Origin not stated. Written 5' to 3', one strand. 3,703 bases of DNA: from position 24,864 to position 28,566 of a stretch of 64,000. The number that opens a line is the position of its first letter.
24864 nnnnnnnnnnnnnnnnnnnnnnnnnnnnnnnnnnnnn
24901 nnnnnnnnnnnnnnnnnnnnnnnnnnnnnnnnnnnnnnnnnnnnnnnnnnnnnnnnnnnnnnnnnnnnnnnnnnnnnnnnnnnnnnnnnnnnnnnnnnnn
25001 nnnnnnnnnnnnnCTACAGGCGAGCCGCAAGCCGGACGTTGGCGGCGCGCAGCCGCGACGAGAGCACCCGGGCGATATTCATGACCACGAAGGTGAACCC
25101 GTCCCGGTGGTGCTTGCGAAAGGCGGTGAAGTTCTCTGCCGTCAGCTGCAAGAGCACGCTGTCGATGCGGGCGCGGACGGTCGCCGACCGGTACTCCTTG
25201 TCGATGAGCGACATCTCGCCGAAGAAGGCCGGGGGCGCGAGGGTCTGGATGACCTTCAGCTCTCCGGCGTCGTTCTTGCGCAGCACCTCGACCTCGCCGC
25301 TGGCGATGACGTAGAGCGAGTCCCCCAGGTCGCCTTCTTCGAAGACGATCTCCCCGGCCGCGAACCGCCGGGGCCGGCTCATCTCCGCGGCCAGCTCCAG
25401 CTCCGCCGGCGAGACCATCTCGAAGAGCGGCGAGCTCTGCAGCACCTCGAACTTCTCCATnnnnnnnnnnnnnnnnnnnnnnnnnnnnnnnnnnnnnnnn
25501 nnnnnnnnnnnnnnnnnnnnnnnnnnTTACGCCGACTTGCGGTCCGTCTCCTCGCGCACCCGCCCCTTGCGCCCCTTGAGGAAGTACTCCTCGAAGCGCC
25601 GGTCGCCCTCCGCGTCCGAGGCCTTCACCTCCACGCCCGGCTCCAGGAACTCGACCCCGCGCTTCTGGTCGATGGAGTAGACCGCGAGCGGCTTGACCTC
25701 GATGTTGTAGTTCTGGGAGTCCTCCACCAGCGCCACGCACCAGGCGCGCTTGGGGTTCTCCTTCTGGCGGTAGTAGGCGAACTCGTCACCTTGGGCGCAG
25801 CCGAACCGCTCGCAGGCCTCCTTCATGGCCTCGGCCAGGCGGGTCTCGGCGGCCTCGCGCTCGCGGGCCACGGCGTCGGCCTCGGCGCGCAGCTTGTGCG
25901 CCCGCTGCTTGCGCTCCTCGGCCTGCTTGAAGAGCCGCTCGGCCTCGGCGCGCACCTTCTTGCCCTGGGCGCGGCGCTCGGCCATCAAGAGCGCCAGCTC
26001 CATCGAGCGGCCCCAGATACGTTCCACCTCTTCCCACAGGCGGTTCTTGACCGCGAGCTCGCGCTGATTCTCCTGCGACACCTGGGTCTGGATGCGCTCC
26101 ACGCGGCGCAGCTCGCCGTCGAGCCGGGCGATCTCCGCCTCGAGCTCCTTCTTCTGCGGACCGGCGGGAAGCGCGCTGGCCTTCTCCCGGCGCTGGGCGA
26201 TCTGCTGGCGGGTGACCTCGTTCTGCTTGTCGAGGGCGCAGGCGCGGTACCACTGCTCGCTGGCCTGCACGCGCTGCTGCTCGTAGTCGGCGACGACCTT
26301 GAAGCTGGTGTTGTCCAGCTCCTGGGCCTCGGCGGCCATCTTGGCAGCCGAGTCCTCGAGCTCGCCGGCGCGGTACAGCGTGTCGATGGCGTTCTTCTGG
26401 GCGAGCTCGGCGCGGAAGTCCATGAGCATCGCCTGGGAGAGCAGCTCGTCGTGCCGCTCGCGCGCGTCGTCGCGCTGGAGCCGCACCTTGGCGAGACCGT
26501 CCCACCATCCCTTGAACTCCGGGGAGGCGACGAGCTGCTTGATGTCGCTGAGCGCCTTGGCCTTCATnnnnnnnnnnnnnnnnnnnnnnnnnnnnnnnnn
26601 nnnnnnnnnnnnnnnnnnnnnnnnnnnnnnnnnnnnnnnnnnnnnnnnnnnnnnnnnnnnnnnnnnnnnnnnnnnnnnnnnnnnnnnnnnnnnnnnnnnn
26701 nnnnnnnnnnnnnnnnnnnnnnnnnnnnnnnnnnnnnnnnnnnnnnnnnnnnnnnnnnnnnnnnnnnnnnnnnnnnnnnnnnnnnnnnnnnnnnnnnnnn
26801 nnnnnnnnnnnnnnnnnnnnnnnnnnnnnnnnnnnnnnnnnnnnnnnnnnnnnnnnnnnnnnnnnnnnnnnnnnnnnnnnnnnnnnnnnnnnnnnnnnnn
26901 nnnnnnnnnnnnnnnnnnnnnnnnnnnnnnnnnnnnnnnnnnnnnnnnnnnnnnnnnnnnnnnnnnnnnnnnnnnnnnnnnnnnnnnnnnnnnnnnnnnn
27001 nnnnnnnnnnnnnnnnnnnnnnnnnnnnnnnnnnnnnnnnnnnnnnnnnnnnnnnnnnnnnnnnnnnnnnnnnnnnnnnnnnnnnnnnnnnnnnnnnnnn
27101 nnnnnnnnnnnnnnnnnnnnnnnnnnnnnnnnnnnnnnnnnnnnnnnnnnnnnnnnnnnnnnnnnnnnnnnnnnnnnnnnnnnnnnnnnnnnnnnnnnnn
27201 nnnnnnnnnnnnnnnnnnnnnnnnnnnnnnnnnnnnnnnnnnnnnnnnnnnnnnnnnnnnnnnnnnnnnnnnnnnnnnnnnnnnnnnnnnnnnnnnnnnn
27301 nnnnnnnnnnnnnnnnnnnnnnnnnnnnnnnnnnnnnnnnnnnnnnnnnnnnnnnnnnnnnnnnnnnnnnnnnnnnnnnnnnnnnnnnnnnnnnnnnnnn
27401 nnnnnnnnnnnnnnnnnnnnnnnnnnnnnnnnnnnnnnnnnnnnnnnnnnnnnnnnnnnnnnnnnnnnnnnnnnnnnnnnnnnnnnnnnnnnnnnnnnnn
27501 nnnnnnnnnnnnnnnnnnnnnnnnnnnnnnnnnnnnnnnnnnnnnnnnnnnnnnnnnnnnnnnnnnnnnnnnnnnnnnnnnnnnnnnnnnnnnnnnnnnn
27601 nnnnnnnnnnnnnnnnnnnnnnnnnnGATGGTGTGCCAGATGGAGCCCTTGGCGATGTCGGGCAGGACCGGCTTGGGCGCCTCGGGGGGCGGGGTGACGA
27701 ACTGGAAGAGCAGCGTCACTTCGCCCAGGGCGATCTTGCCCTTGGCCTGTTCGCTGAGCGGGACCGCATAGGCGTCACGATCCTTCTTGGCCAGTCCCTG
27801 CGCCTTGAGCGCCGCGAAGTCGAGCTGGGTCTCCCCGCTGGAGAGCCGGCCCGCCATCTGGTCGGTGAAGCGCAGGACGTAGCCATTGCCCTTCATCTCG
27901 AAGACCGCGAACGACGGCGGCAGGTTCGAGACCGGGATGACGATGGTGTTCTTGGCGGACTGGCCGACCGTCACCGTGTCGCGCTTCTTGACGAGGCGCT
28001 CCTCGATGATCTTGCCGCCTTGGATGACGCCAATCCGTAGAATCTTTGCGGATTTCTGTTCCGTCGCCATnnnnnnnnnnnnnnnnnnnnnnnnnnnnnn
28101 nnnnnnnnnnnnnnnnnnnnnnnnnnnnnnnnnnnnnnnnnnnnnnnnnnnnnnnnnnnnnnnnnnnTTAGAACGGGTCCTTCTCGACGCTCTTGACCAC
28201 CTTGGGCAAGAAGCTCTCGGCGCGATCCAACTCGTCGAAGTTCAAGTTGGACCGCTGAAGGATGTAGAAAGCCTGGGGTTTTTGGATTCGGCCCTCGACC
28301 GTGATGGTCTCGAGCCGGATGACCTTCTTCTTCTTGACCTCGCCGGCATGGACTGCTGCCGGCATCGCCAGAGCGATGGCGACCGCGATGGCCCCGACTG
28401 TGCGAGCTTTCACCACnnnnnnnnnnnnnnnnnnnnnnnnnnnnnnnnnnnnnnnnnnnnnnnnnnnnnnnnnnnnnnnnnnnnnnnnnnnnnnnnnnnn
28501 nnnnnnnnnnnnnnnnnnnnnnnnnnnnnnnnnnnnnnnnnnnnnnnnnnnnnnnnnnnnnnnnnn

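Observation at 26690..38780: Glt/Nfs-like envelope-complex gene cluster immediately downstream of mglBA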

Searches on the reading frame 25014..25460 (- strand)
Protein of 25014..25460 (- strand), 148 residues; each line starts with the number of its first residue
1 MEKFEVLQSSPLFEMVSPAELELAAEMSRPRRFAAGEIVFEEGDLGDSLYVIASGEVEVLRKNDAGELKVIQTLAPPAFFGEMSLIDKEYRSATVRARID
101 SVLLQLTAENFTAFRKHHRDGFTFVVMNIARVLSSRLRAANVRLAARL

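Call 10: search_protein_families(library=ncbifam, max_evalue=0.01, proteins=[window:25014-25460:-])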
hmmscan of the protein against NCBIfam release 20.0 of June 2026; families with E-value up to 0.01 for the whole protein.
window:25014-25460:- (148 aa): 11 families
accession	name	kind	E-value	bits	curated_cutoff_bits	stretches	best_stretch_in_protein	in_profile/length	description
NF008732.0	PRK11753.1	equivalog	7.2e-14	51.7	266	1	20-142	15-134/214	cAMP-activated global transcriptional regulator CRP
NF041163.2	encap_f2b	equivalog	3e-11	43.1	400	1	14-118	81-186/450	family 2B encapsulin nanocompartment shell protein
NF058543.1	ActPatMycb56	equivalog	6.9e-11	41.6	460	1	12-99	3-89/317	acetyltransferase Pat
TIGR03896.1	cyc_nuc_ocin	subfamily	8.7e-10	38.4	161.05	1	29-139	162-272/317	bacteriocin-type transport-associated protein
NF007707.0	PRK10402.1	subfamily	8.9e-09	35.3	180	1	28-110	31-113/226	transcriptional regulator YeiL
NF006901.0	PRK09392.1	equivalog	1.8e-06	27.5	211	1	4-139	6-140/236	transcriptional activator FtrB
NF010499.0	PRK13918.1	equivalog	1.9e-06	27.5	274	1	32-146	16-130/205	CRP/FNR family transcriptional regulator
NF052518.1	TransRegLdrP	equivalog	6.7e-06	26.3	300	1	31-103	2-73/195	transcriptional regulator LdrP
NF050815.1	TransActFtrBCaul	equivalog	0.0029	16.9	300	1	9-138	13-141/251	transcriptional activator FtrB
TIGR03697.1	NtcA_cyano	equivalog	0.0056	16.5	244.95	1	36-139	1-102/193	global nitrogen regulator NtcA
NF050806.1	TransRegFixKCaul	equivalog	0.0078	15.5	300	0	29-67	24-62/215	transcriptional regulator FixK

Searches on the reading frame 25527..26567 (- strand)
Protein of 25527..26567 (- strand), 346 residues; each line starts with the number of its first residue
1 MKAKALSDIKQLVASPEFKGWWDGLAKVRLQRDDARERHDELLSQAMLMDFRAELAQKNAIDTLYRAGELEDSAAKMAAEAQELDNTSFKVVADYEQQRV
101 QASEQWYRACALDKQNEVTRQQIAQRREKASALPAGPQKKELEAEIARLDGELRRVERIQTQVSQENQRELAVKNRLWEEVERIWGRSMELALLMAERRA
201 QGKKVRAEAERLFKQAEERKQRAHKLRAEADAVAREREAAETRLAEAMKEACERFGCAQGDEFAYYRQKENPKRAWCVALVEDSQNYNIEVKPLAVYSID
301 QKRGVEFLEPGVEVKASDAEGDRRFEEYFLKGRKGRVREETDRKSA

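Call 10: search_protein_families(library=ncbifam, max_evalue=0.01, proteins=[window:25527-26567:-])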
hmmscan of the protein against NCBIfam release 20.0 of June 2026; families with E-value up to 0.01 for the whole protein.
window:25527-26567:- (346 aa): 0 families

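Call 36: search_protein_families(library=pfam, max_evalue=0.001, proteins=[window:25527-26567:-])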
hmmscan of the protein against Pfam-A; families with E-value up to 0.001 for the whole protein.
window:25527-26567:- (346 aa): 0 families

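Call 86: search_protein_families(library=ncbifam, max_evalue=0.01, proteins=[window:25527-26567:-])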
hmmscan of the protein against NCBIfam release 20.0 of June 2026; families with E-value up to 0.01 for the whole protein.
window:25527-26567:- (346 aa): 0 families

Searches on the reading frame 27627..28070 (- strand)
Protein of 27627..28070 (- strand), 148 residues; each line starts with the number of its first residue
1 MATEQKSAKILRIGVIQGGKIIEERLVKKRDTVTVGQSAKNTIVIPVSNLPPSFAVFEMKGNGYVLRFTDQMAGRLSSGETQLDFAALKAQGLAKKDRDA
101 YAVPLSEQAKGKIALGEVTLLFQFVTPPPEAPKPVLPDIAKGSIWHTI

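Call 80: predict_structure(protein=window:27627-28070:-)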
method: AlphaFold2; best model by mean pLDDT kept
length: 148 residues; sequences in the alignment: 1
mean_pLDDT: 71.4   pTM: 0.61
mean pLDDT of the five models: 71.4, 67.4, 44.1, 42.5, 31.1
residues with pLDDT >= 90: 0; 70-90: 93; 50-70: 46; < 50: 9
segments of 3 or more residues with pLDDT < 50: 1-7
pLDDT, mean of each block of 10 residues (from residue 1): 47 85 81 76 76 80 79 64 67 77 74 76 72 61 53
secondary structure, 60 per line:
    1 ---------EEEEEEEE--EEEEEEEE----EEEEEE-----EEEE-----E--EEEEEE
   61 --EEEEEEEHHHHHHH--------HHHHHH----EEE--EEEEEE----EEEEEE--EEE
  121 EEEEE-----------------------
elements in order: E10-17 E20-27 E32-37 E43-46 E55-60 E63-69 H70-76 H85-90 E95-97 E100-105 E110-115 E118-125

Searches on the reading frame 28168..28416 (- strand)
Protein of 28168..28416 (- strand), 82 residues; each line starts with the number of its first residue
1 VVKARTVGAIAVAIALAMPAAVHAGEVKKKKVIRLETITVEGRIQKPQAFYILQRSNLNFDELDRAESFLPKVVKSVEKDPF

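Call 10: search_protein_families(library=ncbifam, max_evalue=0.01, proteins=[window:28168-28416:-])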
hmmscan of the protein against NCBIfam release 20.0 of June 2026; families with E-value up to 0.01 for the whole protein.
window:28168-28416:- (82 aa): 1 family
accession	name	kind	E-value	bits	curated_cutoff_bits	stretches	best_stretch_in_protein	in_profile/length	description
NF033764.1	gliding_CglF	equivalog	2.1e-05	24.5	90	1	22-78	29-86/88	adventurous gliding motility protein CglF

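Call 36: search_protein_families(library=pfam, max_evalue=0.001, proteins=[window:28168-28416:-])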
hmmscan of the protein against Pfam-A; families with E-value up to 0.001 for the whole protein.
window:28168-28416:- (82 aa): 0 families
